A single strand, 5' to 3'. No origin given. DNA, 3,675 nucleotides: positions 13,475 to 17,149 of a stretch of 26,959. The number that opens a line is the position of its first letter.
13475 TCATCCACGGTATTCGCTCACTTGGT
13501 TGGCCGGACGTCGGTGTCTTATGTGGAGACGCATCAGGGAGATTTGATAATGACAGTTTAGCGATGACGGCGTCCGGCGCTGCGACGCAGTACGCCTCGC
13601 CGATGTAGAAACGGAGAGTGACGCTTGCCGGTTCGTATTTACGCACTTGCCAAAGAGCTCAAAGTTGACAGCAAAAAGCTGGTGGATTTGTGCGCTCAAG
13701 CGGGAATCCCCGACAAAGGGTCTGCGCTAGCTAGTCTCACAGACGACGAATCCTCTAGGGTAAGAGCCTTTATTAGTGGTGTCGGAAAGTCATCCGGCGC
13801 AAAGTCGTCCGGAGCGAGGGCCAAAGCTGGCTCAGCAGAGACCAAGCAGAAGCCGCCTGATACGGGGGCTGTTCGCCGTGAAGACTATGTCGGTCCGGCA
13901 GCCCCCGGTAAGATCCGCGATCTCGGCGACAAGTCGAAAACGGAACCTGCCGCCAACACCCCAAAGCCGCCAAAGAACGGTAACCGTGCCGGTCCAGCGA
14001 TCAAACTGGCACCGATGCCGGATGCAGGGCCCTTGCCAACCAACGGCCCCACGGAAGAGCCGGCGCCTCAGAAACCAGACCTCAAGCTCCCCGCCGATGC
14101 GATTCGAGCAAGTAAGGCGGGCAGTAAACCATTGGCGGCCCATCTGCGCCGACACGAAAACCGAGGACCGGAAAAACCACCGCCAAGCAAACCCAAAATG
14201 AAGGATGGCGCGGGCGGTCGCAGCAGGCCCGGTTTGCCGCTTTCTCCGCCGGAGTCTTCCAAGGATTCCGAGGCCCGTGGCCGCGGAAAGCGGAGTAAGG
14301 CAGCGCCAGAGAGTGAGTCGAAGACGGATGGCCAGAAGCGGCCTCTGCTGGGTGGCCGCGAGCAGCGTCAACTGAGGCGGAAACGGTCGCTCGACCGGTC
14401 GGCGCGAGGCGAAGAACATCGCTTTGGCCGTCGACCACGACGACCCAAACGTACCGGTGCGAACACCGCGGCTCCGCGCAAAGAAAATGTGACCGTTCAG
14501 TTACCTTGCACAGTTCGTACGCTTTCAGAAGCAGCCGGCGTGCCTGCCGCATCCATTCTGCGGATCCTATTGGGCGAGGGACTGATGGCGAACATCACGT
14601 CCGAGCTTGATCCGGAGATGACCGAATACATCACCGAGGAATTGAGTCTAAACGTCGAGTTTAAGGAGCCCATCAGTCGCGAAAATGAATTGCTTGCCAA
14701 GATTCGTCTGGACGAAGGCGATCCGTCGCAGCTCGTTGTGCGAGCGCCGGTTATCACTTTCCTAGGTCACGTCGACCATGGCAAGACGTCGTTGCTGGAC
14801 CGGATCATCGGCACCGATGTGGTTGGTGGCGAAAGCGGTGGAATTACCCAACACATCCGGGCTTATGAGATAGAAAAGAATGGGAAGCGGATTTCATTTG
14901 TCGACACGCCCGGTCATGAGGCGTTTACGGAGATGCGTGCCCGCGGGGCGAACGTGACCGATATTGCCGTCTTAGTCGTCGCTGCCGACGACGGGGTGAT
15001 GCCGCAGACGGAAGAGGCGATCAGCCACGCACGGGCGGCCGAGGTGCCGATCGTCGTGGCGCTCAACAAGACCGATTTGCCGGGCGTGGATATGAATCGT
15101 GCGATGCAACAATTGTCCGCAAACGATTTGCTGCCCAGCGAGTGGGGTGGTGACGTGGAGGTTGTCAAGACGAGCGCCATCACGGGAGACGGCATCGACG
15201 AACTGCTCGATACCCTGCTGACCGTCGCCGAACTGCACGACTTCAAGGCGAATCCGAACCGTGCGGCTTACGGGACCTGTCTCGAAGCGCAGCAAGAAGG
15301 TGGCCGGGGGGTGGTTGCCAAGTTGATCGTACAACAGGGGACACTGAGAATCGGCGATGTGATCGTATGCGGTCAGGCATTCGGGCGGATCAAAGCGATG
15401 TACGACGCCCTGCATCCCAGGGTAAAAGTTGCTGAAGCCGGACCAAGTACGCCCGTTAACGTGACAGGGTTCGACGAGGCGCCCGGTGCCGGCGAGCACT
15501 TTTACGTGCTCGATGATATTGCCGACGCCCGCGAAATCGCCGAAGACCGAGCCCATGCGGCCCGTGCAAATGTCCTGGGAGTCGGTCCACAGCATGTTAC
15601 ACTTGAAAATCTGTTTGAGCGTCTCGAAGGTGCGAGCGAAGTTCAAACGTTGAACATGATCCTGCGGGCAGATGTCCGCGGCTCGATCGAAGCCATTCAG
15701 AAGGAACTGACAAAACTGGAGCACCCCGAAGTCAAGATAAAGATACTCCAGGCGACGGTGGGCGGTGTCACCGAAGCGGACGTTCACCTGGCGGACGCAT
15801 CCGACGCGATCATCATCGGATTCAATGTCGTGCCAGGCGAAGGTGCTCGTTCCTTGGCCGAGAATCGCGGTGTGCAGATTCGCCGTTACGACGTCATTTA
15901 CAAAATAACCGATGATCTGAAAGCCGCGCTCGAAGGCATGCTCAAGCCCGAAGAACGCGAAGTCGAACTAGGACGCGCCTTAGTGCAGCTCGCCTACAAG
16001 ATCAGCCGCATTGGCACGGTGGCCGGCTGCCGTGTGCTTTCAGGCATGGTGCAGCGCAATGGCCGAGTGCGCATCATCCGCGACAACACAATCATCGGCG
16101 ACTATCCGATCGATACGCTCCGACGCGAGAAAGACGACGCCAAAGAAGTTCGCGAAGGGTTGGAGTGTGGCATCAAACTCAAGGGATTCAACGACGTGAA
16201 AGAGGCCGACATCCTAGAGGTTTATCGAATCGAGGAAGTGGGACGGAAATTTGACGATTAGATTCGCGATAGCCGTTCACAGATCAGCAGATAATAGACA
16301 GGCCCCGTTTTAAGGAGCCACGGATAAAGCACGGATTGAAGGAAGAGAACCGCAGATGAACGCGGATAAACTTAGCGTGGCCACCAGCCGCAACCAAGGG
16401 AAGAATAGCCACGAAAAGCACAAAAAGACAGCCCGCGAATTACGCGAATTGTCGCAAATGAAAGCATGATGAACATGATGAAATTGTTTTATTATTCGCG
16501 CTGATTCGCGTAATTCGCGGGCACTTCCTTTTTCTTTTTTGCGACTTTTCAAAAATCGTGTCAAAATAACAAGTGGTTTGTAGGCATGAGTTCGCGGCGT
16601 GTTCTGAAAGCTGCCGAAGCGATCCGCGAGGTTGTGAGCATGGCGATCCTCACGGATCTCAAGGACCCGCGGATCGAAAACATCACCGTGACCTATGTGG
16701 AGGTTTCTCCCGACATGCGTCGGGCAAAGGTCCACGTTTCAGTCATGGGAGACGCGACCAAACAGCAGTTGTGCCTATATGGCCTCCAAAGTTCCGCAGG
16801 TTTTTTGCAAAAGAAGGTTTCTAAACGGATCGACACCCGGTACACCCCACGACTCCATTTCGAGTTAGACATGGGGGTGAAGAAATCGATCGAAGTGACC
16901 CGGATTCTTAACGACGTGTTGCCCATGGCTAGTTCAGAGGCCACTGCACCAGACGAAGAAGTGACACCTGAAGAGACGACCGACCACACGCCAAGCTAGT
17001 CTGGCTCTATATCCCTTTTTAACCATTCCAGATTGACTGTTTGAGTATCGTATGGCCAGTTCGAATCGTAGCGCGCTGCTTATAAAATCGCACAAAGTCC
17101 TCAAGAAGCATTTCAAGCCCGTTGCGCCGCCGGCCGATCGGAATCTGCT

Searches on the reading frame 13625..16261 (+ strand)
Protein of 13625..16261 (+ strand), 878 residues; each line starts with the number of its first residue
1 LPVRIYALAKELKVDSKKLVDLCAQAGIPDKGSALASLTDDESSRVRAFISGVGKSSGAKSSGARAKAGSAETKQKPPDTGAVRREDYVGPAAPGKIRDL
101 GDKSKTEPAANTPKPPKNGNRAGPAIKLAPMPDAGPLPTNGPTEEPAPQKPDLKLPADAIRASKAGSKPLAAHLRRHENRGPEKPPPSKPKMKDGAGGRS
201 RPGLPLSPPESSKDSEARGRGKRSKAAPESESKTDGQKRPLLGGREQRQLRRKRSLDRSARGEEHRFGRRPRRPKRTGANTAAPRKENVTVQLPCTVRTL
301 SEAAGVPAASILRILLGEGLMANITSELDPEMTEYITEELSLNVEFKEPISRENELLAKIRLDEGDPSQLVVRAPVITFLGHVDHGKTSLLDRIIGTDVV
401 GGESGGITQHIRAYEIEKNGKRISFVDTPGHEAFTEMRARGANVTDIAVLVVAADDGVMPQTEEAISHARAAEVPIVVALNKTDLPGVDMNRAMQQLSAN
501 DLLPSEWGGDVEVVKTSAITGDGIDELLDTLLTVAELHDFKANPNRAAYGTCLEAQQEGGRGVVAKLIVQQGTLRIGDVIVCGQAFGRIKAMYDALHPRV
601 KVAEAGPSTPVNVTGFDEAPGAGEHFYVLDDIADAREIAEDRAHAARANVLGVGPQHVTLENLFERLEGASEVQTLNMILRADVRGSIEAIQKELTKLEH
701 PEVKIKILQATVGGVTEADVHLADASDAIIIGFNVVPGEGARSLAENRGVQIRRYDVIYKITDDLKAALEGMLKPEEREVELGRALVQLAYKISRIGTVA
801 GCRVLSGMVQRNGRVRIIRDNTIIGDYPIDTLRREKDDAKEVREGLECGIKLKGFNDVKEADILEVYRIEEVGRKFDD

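Call 3: search_protein_families(library=pfam, proteins=[window:13625-16261:+])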
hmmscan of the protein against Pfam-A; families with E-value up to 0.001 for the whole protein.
window:13625-16261:+ (878 aa): 12 families
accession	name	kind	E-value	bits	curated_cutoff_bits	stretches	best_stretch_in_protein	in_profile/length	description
PF00009.33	GTP_EFTU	-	1.4e-38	132.8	26.5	1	376-534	5-185/188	Elongation factor Tu GTP binding domain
PF11987.13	IF-2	-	6.8e-38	129.6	27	1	656-766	8-117/117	Translation-initiation factor 2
PF22042.2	EF-G_D2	-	2e-18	66.7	27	1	548-628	2-83/84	Elongation factor G domain 2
PF01926.29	MMR_HSR1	-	1.2e-12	48.3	21.9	1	377-482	2-113/113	50S ribosome-binding GTPase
PF04760.21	IF2_N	-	6.3e-12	45.5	25.3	2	295-340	4-50/53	Translation initiation factor IF-2, N-terminal region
PF03144.31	GTP_EFTU_D2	-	4.8e-09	37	30.3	1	797-859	1-67/73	Elongation factor Tu domain 2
PF00025.27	Arf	-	7.2e-07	29.3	22.3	1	377-532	17-171/174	ADP-ribosylation factor family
PF02421.24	FeoB_N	-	2.6e-06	27.5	27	1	377-530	3-155/156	Ferrous iron transport protein B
PF00071.28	Ras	-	3.8e-05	23.8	21.6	1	379-533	4-158/162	Ras family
PF03193.22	RsgA_GTPase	-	0.00027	21.2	30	0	441-531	20-104/174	RsgA GTPase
PF08477.19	Roc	-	0.00065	20.4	27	0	377-484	2-119/119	Ras of Complex, Roc, domain of DAPkinase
PF00350.29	Dynamin_N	-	0.00093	19.7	27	0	377-410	1-34/168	Dynamin family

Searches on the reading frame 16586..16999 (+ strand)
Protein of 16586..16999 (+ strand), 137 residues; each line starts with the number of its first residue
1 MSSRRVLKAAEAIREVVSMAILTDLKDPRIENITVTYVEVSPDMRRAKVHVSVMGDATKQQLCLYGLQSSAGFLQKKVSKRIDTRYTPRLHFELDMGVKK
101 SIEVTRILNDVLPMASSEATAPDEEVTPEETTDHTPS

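Call 87: search_protein_families(library=pfam, proteins=[window:16586-16999:+], max_evalue=0.0001)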
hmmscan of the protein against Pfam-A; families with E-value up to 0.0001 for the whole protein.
window:16586-16999:+ (137 aa): 1 family
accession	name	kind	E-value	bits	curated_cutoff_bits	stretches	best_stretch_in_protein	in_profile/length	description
PF02033.23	RBFA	-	1.7e-27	96.2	34.7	1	5-108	1-105/105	Ribosome-binding factor A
